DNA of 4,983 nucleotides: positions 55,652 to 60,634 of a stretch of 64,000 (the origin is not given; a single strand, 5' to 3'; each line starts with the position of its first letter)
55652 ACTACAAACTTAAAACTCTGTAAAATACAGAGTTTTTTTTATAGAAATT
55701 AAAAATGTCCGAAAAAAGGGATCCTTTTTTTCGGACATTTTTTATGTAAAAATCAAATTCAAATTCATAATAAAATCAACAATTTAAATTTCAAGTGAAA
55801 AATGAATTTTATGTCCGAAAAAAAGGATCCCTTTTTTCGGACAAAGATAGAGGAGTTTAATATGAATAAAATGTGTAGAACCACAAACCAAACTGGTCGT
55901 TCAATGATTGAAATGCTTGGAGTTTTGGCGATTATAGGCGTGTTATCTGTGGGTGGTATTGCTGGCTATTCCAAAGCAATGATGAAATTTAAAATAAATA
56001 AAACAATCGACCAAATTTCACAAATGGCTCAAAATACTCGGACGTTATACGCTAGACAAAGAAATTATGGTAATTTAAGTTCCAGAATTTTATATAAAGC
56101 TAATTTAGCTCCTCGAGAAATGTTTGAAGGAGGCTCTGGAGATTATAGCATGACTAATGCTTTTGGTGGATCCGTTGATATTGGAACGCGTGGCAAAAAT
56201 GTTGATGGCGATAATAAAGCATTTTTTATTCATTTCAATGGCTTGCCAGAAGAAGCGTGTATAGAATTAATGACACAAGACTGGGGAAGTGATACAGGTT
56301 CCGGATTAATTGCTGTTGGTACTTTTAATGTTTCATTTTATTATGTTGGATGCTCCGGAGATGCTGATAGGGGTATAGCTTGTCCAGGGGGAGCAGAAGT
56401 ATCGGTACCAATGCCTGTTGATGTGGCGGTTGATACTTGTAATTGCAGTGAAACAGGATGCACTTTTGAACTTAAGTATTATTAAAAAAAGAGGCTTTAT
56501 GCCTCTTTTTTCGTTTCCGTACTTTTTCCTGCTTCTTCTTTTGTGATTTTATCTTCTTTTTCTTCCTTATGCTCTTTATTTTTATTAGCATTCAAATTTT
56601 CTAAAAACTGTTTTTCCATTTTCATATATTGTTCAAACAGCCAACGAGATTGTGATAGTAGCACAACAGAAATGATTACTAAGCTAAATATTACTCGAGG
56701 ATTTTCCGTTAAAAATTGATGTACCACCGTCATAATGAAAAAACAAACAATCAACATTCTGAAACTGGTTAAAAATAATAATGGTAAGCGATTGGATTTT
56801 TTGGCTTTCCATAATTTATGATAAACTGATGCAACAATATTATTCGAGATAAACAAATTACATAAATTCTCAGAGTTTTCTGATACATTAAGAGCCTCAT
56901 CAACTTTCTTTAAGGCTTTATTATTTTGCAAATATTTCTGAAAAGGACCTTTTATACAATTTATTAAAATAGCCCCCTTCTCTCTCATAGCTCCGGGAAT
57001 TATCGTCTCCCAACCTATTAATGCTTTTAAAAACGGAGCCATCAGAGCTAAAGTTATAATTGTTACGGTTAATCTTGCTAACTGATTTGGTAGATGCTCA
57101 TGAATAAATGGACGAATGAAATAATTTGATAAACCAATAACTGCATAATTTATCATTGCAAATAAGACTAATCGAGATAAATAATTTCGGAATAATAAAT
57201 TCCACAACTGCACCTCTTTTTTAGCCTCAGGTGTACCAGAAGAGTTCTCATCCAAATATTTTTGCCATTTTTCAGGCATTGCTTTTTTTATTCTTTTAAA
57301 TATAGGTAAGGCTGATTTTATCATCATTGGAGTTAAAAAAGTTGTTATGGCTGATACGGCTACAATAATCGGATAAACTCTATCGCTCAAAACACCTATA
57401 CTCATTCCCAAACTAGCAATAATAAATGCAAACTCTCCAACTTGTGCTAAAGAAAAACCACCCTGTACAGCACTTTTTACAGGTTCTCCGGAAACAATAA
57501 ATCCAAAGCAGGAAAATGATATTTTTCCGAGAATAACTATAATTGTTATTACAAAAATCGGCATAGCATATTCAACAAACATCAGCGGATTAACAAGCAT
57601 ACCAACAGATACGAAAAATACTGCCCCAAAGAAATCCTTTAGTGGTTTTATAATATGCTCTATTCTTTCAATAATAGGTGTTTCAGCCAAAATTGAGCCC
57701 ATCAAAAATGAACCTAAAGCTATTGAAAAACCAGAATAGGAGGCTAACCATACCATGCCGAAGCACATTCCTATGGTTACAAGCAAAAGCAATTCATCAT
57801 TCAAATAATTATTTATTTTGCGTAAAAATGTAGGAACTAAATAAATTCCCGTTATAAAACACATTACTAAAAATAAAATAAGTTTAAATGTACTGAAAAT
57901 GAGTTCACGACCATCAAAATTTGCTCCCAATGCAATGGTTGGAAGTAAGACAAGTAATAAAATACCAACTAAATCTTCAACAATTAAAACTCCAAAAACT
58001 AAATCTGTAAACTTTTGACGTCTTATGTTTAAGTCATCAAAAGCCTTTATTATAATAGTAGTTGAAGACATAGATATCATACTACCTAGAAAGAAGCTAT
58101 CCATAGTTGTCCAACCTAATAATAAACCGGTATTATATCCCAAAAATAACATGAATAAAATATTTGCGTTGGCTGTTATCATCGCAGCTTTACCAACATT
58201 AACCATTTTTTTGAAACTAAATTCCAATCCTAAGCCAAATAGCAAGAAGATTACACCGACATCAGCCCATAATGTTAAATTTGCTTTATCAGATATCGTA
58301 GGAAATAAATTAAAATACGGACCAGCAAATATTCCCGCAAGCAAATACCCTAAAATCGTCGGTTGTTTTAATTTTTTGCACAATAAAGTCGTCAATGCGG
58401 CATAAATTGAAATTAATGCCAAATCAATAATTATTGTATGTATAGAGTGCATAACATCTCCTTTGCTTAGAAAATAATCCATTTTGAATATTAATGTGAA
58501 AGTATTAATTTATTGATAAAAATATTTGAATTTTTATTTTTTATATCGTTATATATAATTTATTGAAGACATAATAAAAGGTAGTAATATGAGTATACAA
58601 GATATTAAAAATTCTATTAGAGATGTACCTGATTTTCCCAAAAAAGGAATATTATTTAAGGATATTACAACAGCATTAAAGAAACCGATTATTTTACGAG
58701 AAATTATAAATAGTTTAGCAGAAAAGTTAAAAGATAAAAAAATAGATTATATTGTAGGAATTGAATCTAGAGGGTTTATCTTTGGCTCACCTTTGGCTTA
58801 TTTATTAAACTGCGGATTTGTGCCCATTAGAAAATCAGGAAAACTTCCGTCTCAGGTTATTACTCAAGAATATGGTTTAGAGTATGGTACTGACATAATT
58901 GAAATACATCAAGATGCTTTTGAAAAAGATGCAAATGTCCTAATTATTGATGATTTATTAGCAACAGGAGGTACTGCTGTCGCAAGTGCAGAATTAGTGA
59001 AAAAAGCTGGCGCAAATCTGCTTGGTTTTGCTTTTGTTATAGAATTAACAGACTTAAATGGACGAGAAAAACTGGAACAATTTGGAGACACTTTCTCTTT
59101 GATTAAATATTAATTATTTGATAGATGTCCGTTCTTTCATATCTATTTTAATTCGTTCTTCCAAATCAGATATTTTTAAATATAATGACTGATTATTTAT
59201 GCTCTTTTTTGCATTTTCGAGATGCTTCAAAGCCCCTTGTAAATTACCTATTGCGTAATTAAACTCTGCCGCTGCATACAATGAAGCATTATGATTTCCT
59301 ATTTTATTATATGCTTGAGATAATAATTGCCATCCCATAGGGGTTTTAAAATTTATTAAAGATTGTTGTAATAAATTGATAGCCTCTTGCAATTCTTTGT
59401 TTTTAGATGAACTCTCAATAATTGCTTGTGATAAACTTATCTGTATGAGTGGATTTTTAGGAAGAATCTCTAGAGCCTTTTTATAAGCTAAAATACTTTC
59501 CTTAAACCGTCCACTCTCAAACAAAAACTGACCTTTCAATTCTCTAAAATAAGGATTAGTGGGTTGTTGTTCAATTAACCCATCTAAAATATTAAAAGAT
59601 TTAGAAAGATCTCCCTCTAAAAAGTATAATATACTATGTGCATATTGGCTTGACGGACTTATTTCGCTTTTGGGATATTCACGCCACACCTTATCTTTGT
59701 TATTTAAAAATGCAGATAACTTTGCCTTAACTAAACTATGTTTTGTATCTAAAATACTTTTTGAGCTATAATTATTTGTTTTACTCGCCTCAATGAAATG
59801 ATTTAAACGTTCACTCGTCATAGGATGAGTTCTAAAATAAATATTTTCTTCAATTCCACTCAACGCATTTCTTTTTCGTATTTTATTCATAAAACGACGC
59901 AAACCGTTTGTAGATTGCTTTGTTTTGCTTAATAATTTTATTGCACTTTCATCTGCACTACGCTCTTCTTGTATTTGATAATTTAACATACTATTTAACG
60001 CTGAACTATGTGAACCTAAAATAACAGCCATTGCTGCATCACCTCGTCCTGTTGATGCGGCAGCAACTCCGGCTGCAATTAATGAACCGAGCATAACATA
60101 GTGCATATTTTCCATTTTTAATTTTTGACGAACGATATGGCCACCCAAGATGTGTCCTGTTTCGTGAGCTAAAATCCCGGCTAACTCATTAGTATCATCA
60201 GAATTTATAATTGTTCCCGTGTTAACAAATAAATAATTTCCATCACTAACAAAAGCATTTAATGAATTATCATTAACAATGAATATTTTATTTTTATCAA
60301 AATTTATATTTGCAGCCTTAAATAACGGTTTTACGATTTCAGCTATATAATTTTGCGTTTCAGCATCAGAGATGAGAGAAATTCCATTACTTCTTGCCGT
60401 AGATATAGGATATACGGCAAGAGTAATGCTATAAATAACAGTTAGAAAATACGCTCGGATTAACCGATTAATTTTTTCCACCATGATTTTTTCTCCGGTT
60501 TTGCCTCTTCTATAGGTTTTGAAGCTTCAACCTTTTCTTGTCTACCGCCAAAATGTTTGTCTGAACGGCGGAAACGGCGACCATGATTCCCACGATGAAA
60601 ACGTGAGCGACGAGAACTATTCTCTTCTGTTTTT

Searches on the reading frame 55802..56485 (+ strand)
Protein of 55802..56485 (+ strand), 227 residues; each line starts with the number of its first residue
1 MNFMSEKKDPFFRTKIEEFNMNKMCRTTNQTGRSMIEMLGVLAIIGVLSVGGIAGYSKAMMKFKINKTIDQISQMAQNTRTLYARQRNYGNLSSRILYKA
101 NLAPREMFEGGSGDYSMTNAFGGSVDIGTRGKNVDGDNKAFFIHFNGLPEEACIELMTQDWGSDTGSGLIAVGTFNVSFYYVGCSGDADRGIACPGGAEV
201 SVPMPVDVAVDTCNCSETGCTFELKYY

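Call 14: search_protein_families(library=pfam, proteins=[window:55802-56485:+], max_evalue=0.01)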
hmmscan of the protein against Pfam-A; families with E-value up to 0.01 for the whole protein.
window:55802-56485:+ (227 aa): 2 families
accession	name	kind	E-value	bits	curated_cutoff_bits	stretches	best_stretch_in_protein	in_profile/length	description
PF08805.16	PilS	-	4.2e-13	49.9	22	1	65-172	4-104/138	PilS N terminal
PF05307.16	Bundlin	-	2.6e-12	47.7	22.3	1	64-167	8-108/151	Bundlin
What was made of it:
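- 55802..56485 (+): Second type IVb pilin gene (227 aa as the ORF is called). Pfam PilS 49.9 bits and Bundlin 47.7 bits (call 14).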

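Call 94: search_protein_families(library=ncbifam, proteins=[window:55802-56482:+], max_evalue=0.01)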
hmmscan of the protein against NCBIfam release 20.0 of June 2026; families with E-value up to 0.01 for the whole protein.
window:55802-56482:+ (227 aa): 1 family
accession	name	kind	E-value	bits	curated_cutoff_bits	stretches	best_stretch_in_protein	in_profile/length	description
NF007800.0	PRK10506.1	equivalog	0.0014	18.5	158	1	27-81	5-59/163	prepilin peptidase-dependent protein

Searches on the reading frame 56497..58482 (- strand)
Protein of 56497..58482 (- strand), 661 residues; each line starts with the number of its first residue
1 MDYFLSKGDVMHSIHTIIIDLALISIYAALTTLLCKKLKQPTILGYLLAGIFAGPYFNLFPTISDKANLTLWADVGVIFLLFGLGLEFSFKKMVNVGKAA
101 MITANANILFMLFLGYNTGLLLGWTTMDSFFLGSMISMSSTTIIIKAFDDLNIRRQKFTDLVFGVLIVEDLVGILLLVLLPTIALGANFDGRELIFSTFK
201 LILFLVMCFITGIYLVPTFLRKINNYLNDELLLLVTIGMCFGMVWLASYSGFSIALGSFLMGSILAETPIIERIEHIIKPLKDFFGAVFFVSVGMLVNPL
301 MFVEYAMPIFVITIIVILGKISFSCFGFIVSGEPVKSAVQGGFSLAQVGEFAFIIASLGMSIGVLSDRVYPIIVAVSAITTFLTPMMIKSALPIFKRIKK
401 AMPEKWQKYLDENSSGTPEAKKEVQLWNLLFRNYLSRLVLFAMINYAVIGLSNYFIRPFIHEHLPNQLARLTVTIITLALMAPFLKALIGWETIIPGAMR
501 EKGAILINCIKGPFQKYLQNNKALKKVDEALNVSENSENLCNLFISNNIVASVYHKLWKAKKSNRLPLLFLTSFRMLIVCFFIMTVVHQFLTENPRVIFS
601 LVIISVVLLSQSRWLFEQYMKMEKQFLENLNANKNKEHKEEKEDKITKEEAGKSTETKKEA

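Call 14: search_protein_families(library=pfam, proteins=[window:56497-58482:-], max_evalue=0.01)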
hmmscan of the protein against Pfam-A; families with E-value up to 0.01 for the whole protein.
window:56497-58482:- (661 aa): 1 family
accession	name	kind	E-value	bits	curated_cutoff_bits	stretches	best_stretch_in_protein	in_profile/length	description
PF00999.27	Na_H_Exchanger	-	2.3e-55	188.4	26.2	1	28-389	4-370/375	Sodium/hydrogen exchanger, transmembrane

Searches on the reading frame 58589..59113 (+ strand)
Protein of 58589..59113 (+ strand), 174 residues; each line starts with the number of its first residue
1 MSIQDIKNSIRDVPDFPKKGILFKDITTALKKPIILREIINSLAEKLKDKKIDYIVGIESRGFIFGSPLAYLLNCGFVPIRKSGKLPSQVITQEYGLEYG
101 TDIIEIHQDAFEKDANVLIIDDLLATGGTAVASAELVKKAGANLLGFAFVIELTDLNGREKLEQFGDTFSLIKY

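Call 14: search_protein_families(library=pfam, proteins=[window:58589-59113:+], max_evalue=0.01)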
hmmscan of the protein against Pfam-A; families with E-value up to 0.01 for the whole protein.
window:58589-59113:+ (174 aa): 3 families
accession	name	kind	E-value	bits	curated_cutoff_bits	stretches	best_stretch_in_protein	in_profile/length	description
PF00156.33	Pribosyltran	-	1.2e-17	64.2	26.3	1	32-164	7-134/158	Phosphoribosyl transferase domain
PF24390.1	PRTase-CE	-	3.1e-05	24.4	27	1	44-135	46-126/253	PRTase-CE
PF15609.12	PRTase_2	-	0.0065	16.5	28.8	0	106-164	111-167/188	Phosphoribosyl transferase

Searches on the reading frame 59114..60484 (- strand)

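Call 14: search_protein_families(library=pfam, proteins=[window:59114-60484:-], max_evalue=0.01)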
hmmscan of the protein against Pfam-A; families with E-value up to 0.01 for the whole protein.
window:59114-60484:- (456 aa): 14 families
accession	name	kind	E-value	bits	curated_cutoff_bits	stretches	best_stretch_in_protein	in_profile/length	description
PF01435.24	Peptidase_M48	-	9.1e-29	101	20.3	1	43-229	3-181/186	Peptidase family M48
PF14559.12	TPR_19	-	1.8e-08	35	25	1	321-390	1-67/68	Tetratricopeptide repeat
PF13428.12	TPR_14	-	3.2e-08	33.9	23.5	0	318-353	8-43/44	Tetratricopeptide repeat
PF07719.23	TPR_2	-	6.1e-08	32.6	27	1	317-344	7-34/34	Tetratricopeptide repeat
PF12895.13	ANAPC3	-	1.7e-07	31.9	27.2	0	276-336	22-81/82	Anaphase-promoting complex, cyclosome, subunit 3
PF13414.12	TPR_11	-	1e-06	28.8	26.8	1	318-350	1-33/42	TPR repeat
PF13432.12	TPR_16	-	5.1e-06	27.3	32.7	1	300-345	20-65/65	Tetratricopeptide repeat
PF24575.1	TPR_Slam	-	1.8e-05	25.5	35.2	0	320-360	56-96/104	Surface lipoprotein assembly modifier, N-terminal TPR repeats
PF23914.1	TPR_CcmH_CycH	-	2e-05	24.9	42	1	318-377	57-115/158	Cytochrome c-type biogenesis protein H TPR domain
PF13181.12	TPR_8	-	5.5e-05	23.5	25.7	0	316-343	6-33/34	Tetratricopeptide repeat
PF13431.12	TPR_17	-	9.4e-05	22.8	24.4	0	303-329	5-31/34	Tetratricopeptide repeat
PF00515.34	TPR_1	-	0.00021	21.4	27.8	1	317-344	7-34/34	Tetratricopeptide repeat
PF13424.12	TPR_12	-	0.00044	20.8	30.1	0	319-341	53-75/77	Tetratricopeptide repeat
PF09976.15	TPR_21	-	0.0039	17.4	25.5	0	310-351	145-188/193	Tetratricopeptide repeat-like domain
